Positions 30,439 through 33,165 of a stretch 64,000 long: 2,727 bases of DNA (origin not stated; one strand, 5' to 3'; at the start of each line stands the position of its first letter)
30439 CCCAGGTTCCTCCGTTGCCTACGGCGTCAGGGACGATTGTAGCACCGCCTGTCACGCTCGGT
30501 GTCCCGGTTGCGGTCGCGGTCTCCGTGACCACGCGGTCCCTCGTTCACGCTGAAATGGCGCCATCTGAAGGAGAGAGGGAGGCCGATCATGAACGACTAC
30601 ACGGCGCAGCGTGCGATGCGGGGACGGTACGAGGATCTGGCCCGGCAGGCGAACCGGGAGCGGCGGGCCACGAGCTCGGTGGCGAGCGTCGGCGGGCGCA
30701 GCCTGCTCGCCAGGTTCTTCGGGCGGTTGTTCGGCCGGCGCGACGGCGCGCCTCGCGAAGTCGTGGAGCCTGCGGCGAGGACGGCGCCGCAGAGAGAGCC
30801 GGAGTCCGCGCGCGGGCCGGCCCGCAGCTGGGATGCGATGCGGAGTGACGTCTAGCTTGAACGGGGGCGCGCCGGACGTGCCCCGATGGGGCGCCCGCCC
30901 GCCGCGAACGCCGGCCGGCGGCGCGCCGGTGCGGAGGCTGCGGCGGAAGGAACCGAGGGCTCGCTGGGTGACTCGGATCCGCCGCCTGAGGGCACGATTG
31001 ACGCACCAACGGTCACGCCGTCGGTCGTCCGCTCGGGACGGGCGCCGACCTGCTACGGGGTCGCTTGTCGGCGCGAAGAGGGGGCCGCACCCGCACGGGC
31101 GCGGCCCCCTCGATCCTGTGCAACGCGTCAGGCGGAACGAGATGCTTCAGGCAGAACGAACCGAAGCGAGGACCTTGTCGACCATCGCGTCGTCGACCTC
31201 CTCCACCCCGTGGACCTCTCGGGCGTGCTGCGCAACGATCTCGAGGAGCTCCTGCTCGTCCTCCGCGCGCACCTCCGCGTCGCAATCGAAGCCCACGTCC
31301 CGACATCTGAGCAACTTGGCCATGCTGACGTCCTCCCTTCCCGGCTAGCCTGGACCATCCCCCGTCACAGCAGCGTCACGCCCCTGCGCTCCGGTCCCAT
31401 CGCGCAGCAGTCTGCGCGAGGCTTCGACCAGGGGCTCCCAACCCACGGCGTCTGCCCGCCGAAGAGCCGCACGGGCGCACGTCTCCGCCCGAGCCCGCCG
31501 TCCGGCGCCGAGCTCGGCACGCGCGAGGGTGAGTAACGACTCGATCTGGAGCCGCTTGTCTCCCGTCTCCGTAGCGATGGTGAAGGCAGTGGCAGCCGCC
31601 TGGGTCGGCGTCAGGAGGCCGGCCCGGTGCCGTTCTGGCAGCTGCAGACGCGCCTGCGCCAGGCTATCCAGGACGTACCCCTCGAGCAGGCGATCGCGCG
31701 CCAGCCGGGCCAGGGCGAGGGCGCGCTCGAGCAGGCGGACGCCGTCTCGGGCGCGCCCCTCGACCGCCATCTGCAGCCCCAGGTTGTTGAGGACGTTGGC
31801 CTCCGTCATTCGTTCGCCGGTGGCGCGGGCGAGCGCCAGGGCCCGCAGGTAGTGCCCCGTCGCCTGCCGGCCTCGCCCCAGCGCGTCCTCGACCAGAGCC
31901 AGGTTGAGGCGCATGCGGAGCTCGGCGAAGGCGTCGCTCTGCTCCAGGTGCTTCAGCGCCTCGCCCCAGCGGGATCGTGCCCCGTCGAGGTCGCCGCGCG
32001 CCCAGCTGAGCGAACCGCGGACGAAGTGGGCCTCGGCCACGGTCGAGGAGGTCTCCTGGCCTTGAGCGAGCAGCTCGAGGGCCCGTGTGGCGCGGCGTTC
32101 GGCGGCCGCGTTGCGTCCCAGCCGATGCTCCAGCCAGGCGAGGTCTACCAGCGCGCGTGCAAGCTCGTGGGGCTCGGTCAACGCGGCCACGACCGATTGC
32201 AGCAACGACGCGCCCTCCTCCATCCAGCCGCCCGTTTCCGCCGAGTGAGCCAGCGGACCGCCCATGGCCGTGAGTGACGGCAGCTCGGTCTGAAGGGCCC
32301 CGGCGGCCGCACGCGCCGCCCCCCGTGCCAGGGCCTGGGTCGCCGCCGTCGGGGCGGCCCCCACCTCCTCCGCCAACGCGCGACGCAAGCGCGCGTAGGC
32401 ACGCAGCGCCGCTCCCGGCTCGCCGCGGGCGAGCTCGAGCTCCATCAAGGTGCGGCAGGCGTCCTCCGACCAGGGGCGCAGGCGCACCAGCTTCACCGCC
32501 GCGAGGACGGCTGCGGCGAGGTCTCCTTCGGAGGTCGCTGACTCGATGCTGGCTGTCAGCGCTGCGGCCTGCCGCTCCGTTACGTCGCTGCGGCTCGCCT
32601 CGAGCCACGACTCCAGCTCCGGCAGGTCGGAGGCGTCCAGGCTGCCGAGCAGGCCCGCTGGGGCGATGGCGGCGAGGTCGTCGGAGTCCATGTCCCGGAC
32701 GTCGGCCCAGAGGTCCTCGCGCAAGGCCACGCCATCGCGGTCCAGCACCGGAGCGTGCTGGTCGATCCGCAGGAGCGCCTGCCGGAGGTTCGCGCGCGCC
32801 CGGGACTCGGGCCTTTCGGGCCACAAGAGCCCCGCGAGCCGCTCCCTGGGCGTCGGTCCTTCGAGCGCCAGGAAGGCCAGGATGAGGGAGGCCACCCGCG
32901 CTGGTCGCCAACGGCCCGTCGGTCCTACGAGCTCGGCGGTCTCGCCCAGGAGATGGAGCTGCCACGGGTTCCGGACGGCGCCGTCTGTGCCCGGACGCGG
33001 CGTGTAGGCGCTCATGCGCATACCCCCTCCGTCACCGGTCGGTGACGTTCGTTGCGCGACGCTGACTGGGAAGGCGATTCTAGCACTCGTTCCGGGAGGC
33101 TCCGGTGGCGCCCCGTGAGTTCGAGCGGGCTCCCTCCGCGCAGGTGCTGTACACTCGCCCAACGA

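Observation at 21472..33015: Regulatory island: paralogous XRE-HTH/P-loop/TPR giants, each facing a small Arg-rich ORF (candidate undescribed regulator/small-protein module)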

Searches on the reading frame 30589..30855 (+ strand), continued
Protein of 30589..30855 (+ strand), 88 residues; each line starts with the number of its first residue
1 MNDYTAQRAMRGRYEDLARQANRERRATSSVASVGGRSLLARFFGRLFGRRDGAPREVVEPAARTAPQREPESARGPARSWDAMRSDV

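Call 74: find_encoding_contigs(protein=P0174, flank=6000, max_places=2)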
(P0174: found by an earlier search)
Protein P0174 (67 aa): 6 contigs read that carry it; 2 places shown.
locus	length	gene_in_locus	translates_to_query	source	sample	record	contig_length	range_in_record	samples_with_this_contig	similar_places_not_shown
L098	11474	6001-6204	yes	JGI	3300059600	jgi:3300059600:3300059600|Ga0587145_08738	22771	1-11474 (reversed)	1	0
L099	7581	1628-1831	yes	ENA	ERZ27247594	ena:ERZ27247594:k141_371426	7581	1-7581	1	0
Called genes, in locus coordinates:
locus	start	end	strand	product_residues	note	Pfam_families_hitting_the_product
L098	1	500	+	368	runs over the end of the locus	PF03054:tRNA_Me_trans, PF20259:tRNA_Me_trans_M, PF20258:tRNA_Me_trans_C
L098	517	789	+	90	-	-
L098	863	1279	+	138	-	-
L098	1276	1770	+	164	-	-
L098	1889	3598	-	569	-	PF03853:YjeF_N, PF01256:Carb_kinase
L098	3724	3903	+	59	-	-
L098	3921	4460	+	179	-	-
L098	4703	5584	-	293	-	PF08668:HDOD, PF01966:HD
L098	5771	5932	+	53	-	-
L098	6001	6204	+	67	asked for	-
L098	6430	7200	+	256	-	PF00392:GntR, PF13412:HTH_24 (faint), PF07729:FCD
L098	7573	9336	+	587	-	PF00496:SBP_bac_5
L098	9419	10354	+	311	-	PF19300:BPD_transp_1_N, PF00528:BPD_transp_1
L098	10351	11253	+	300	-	PF12911:OppC_N, PF00528:BPD_transp_1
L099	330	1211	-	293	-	PF08668:HDOD, PF01966:HD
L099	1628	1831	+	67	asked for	-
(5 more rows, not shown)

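Call 109: find_related_loci(query=A10, collection=metagenome_contigs, flank=6000)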
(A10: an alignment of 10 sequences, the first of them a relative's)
Query A10 (80 aa) in metagenome_contigs; peptide patterns used: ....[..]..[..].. (x = any residue, [..] = any of these).
536 stretches matched a pattern; 33 encode a relative of the query (tblastn E <= 1e-3); 33 distinct loci.
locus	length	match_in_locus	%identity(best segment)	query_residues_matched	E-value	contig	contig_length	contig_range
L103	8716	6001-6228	47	1-78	7e-14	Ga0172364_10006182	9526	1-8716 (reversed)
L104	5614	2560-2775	46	1-74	2e-12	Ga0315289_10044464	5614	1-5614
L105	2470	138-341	44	7-74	7e-12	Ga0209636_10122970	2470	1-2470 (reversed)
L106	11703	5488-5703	44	9-79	8e-12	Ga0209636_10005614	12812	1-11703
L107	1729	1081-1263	46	4-64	7e-11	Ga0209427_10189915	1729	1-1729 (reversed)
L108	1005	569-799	40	1-77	9e-11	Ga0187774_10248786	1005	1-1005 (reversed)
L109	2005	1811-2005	42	3-67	2e-10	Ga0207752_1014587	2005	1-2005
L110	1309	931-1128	42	1-66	5e-10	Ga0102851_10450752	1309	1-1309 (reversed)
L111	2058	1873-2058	45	11-72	6e-10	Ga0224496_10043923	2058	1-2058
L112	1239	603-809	43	11-78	6e-10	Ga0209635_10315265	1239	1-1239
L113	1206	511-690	43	7-66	5e-9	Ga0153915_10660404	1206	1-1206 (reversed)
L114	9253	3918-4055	54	9-54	6e-9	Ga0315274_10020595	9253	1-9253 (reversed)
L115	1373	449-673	33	2-76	1e-8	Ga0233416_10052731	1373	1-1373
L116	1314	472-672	37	9-75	2e-8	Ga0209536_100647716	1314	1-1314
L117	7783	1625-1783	47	3-55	2e-8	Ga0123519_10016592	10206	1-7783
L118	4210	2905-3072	41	9-64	5e-8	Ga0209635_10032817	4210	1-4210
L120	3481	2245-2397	45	4-54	9e-7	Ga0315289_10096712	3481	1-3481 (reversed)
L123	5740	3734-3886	45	4-54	1e-6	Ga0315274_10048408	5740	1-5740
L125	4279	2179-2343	38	7-64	2e-6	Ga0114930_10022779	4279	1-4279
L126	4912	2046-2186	40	7-53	5e-6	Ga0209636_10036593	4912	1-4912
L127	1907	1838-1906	74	4-26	7e-6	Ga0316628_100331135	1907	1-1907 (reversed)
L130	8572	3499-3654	43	3-67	9e-6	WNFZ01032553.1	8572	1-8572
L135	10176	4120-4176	74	8-26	4e-5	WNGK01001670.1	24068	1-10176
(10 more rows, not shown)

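Call 112: search_protein_families(library=pfam, proteins=[L103:6279-7547:+, L104:2838-4106:+, L106:5837-6949:+, L105:488-1600:+, L117:2265-3164:+, L118:3143-4144:+, L123:4452-5555:+, L126:2276-4021:+, L130:3992-5305:+, L135:4990-5760:+], max_evalue=0.00001)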
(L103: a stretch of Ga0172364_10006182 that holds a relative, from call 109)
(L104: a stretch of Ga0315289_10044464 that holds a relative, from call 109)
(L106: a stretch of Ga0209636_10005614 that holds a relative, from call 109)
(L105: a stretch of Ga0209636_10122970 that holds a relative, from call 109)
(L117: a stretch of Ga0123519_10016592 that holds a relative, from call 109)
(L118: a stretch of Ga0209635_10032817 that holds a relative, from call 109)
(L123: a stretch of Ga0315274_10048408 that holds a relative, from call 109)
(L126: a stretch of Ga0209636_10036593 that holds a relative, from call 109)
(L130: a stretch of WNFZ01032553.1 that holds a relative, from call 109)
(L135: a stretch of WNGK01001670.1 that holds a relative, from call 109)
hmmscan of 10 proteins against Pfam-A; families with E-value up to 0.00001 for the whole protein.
L103:6279-7547:+ (422 aa): 3 families
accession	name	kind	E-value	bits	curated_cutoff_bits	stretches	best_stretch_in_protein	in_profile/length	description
PF13570.13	Beta-prop_ACSF4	-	1.1e-60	206.2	133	3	317-422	6-119/329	Beta-alanine-activating enzyme, beta-propeller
PF13360.13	PQQ_2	-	5e-51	174.1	27.6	3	69-245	55-232/233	Outer membrane protein assembly factor BamB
PF01011.28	PQQ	-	1.7e-36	126.6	26.7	1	261-359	57-147/595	Glucose/ethanol/alcohol dehydrogenase, beta-propeller domain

L104:2838-4106:+ (422 aa): 4 families
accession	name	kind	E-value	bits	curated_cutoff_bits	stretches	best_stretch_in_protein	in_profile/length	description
PF13570.13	Beta-prop_ACSF4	-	4.4e-60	204.2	133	3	316-422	5-119/329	Beta-alanine-activating enzyme, beta-propeller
PF13360.13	PQQ_2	-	1e-51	176.3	27.6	3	69-245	55-232/233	Outer membrane protein assembly factor BamB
PF01011.28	PQQ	-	1.7e-36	126.6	26.7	2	260-359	56-147/595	Glucose/ethanol/alcohol dehydrogenase, beta-propeller domain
PF25293.1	Beta-prop_EMC1_N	-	4.7e-06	26.9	34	0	89-241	33-188/219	EMC1 N-terminal beta-propeller domain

L106:5837-6949:+ (370 aa): 3 families
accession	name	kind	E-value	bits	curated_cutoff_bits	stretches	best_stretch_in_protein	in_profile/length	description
PF01022.26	HTH_5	-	4.5e-10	39.7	22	1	293-332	1-39/47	Bacterial regulatory protein, arsR family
PF12840.13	HTH_20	-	3e-07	30.7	27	1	291-333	1-43/51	Helix-turn-helix domain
PF13412.12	HTH_24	-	2e-06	27.7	21.9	1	293-332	2-41/48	Winged helix-turn-helix DNA-binding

L105:488-1600:+ (370 aa): 6 families
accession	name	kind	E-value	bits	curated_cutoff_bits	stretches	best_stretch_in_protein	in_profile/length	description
PF01022.26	HTH_5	-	6.8e-12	45.5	22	1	293-339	1-46/47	Bacterial regulatory protein, arsR family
PF13412.12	HTH_24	-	5.3e-11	42.4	21.9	1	293-338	2-47/48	Winged helix-turn-helix DNA-binding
PF12840.13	HTH_20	-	2.5e-09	37.4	27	1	291-336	1-46/51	Helix-turn-helix domain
PF12802.13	MarR_2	-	1.6e-07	31.8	27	1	295-342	6-54/61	MarR family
PF01047.28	MarR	-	3.9e-07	30.3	24.6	1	296-342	5-51/59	MarR family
PF09339.16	HTH_IclR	-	5.7e-07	29.7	22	1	297-340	6-50/52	IclR helix-turn-helix domain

L117:2265-3164:+ (299 aa): 1 family
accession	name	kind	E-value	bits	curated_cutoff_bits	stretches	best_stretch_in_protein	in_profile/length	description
PF01937.24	ARMT1-like_dom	-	2.5e-63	214.6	25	1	4-274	2-310/311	Damage-control phosphatase ARMT1-like domain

L118:3143-4144:+ (333 aa): 4 families
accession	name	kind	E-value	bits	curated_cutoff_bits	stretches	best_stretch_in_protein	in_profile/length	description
PF13237.11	Fer4_10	-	3.4e-07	30.5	25.5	0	188-235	7-44/53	4Fe-4S dicluster domain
PF13484.11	Fer4_16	-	1.4e-06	29.4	30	0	190-271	2-66/66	4Fe-4S double cluster binding domain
PF12838.12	Fer4_7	-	3.6e-06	27.8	27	0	189-271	1-51/52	4Fe-4S dicluster domain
PF13187.11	Fer4_9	-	3.9e-06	27.2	27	0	177-205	24-52/52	4Fe-4S dicluster domain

L123:4452-5555:+ (367 aa): 1 family
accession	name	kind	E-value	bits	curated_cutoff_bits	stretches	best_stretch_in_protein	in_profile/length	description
PF04055.27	Radical_SAM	-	2.9e-16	60.5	29.5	1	67-199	2-143/166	Radical SAM superfamily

L126:2276-4021:+ (581 aa): 1 family
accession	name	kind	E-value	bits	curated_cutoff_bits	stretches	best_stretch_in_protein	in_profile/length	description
PF00496.27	SBP_bac_5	-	1.2e-78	265.3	32.4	1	135-488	1-361/368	Bacterial extracellular solute-binding proteins, family 5 Middle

L130:3992-5305:+ (437 aa): 2 families
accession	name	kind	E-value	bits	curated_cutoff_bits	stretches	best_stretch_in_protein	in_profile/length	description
PF04389.22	Peptidase_M28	-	2.5e-29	102.8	21.3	1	214-386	1-159/193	Peptidase family M28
PF01546.33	Peptidase_M20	-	6.8e-06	26.6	24.6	0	233-304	2-85/206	Peptidase family M20/M25/M40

L135:4990-5760:+ (256 aa): 2 families
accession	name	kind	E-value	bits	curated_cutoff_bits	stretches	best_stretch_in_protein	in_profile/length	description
PF12697.13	Abhydrolase_6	-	1.3e-11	46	26.3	1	41-238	18-204/217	Alpha/beta hydrolase family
PF12146.15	Hydrolase_4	-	2.7e-08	33.8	27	1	43-150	23-139/239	Serine aminopeptidase, S33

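Call 113: search_protein_families(library=pfam, proteins=[L103:3604-5835:+, L104:250-2394:+, L106:4205-5173:+, L114:2494-3462:+, L117:583-1599:+, L120:51-1799:+, L123:1595-3352:+, L125:724-1809:+, L135:655-3888:+, L127:791-1771:+], max_evalue=0.00001)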
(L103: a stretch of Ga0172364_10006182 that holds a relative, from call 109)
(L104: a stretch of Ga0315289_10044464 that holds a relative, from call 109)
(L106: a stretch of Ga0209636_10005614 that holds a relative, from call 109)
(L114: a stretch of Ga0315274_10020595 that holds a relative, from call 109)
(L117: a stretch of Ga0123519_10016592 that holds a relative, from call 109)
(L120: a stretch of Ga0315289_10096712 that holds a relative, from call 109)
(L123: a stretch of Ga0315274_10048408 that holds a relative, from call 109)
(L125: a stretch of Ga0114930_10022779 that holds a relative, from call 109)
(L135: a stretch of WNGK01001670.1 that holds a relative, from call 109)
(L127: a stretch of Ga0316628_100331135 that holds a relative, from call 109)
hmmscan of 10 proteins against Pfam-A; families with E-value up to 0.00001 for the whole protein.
L103:3604-5835:+ (743 aa): 0 families

L104:250-2394:+ (714 aa): 0 families

L106:4205-5173:+ (322 aa): 1 family
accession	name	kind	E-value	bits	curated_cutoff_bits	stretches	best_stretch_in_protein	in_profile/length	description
PF00392.27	GntR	-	5.8e-18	64.8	27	1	14-76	2-64/64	Bacterial regulatory proteins, gntR family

L114:2494-3462:+ (322 aa): 1 family
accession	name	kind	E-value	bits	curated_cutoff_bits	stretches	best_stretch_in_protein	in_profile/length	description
PF00392.27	GntR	-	2.4e-16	59.6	27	1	14-76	2-64/64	Bacterial regulatory proteins, gntR family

L117:583-1599:+ (338 aa): 1 family
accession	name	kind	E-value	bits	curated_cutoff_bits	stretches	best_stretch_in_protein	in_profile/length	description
PF00392.27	GntR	-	2.8e-19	69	27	1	23-83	4-64/64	Bacterial regulatory proteins, gntR family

L120:51-1799:+ (582 aa): 2 families
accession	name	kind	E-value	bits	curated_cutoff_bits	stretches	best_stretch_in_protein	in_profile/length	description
PF00501.34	AMP-binding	-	2.8e-107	359.3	29.9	1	50-439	1-384/384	AMP-binding enzyme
PF13193.12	AMP-binding_C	-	1.6e-22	80.6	24.5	1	489-564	1-76/76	AMP-binding enzyme C-terminal domain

L123:1595-3352:+ (585 aa): 2 families
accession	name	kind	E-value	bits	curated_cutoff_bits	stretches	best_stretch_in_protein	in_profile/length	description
PF00501.34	AMP-binding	-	6e-108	361.5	29.9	1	50-439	1-384/384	AMP-binding enzyme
PF13193.12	AMP-binding_C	-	2.6e-22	80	24.5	1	489-564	1-76/76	AMP-binding enzyme C-terminal domain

L125:724-1809:+ (361 aa): 5 families
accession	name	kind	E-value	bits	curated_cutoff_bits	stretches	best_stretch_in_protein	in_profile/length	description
PF01022.26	HTH_5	-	1.8e-10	40.9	22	1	286-331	1-45/47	Bacterial regulatory protein, arsR family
PF12840.13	HTH_20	-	9.2e-09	35.6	27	1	284-329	1-46/51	Helix-turn-helix domain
PF09339.16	HTH_IclR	-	1.4e-07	31.6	22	1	290-333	6-50/52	IclR helix-turn-helix domain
PF12802.13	MarR_2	-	2.9e-07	31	27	1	288-338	6-57/61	MarR family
PF01047.28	MarR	-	4.9e-06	26.8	24.6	0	288-336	4-52/59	MarR family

L135:655-3888:+ (1077 aa): 8 families
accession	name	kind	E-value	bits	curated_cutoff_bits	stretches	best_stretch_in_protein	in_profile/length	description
PF13424.12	TPR_12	-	5.9e-25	87.7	30.1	3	667-734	3-72/77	Tetratricopeptide repeat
PF00196.25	GerE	-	5.3e-19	68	23.5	1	1016-1071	2-57/57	Bacterial regulatory proteins, luxR family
PF00211.25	Guanylate_cyc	-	1.8e-10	41.2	21.9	1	36-194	5-174/183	Adenylate and Guanylate cyclase catalytic domain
PF00931.28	NB-ARC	-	1.9e-09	37.6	23.5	1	237-441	5-205/248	NB-ARC domain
PF17874.7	TPR_MalT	-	4e-08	33.3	45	0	750-967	43-256/336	MalT-like TPR region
PF13401.12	AAA_22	-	2.2e-07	31.7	27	1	250-346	6-104/130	AAA domain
PF13374.12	TPR_10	-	1.4e-06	28.6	27.5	0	707-736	2-31/42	Tetratricopeptide repeat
PF07719.23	TPR_2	-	2.3e-06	27.7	27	0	667-698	1-32/34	Tetratricopeptide repeat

L127:791-1771:+ (326 aa): 2 families
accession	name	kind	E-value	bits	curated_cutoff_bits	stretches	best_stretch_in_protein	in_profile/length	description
PF21863.2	HTH_67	-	1.2e-18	68.1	27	1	135-313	90-257/268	Helix-turn-helix family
PF25213.1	HVO_A0261_N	-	5.5e-08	33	35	0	95-126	47-77/86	HVO_A0261 N-terminal domain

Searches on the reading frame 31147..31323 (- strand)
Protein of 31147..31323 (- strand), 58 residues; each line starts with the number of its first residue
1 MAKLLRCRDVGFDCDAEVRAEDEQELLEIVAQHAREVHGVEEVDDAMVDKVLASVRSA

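Call 99: search_protein_families(library=pfam, proteins=[window:31147-31323:-], max_evalue=0.001)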
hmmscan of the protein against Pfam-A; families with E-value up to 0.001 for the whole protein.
window:31147-31323:- (58 aa): 1 family
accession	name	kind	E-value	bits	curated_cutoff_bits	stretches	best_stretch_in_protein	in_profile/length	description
PF06348.16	DUF1059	-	9.2e-21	74.3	21.1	1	3-56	2-55/56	Protein of unknown function (DUF1059)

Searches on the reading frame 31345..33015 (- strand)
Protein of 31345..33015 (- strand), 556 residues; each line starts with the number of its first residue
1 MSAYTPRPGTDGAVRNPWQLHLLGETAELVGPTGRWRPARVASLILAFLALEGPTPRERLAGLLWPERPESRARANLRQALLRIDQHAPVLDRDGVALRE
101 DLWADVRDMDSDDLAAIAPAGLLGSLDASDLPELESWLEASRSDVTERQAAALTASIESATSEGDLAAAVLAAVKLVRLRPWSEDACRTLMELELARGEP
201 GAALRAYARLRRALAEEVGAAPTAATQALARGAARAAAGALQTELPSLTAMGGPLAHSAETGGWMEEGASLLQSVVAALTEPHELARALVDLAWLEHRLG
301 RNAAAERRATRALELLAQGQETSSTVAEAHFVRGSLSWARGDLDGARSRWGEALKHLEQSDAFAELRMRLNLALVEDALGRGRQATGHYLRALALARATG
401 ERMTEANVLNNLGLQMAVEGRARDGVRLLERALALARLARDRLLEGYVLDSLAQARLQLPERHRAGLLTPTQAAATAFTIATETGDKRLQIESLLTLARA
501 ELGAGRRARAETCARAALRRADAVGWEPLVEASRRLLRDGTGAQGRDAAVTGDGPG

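Call 4: search_protein_families(library=pfam, proteins=[window:31345-33015:-], max_evalue=0.01)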
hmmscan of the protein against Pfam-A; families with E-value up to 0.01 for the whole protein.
window:31345-33015:- (556 aa): 3 families
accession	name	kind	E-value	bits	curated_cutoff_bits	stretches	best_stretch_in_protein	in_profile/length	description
PF03704.23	BTAD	-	1.8e-13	51.5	22.1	1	130-231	43-143/146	Bacterial transcriptional activator domain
PF13424.12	TPR_12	-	5.9e-10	39.7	30.1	2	281-316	39-75/77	Tetratricopeptide repeat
PF17874.7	TPR_MalT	-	0.00088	19.1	45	1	277-521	71-310/336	MalT-like TPR region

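Call 16: search_protein_families(library=ncbifam, proteins=[window:31345-33015:-], max_evalue=1)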
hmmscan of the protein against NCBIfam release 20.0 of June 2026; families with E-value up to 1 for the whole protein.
window:31345-33015:- (556 aa): 5 families
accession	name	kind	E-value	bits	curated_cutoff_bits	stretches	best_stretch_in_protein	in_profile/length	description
NF053617.1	SARPRegAfsRStmc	equivalog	4e-14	51.6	1430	1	255-537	705-981/986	SARP-family global regulator AfsR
NF053720.1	NsdA_fam_reg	subfamily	1.8e-07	31.1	75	3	380-455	215-290/432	NsdA family TPR-like regulatory protein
TIGR02521.1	type_IV_pilW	equivalog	0.0027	17.3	154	1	325-434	29-127/234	type IV pilus biogenesis/stability protein PilW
TIGR02795.1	tol_pal_ybgF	equivalog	0.019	15.6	90.1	1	322-386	34-96/119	tol-pal system protein YbgF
NF053520.1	HK_Porph_FimS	equivalog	0.038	12.2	600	1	381-494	179-287/618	sensor histidine kinase FimS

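Call 46: search_protein_families(library=padloc, proteins=[window:31345-33015:-], max_evalue=0.01)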
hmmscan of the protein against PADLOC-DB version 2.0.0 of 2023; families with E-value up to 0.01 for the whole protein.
window:31345-33015:- (556 aa): 1 family
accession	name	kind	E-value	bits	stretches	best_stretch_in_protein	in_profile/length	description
PDLC01169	TPR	-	0.0083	13.5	0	372-454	115-197/252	TPR repeats containing protein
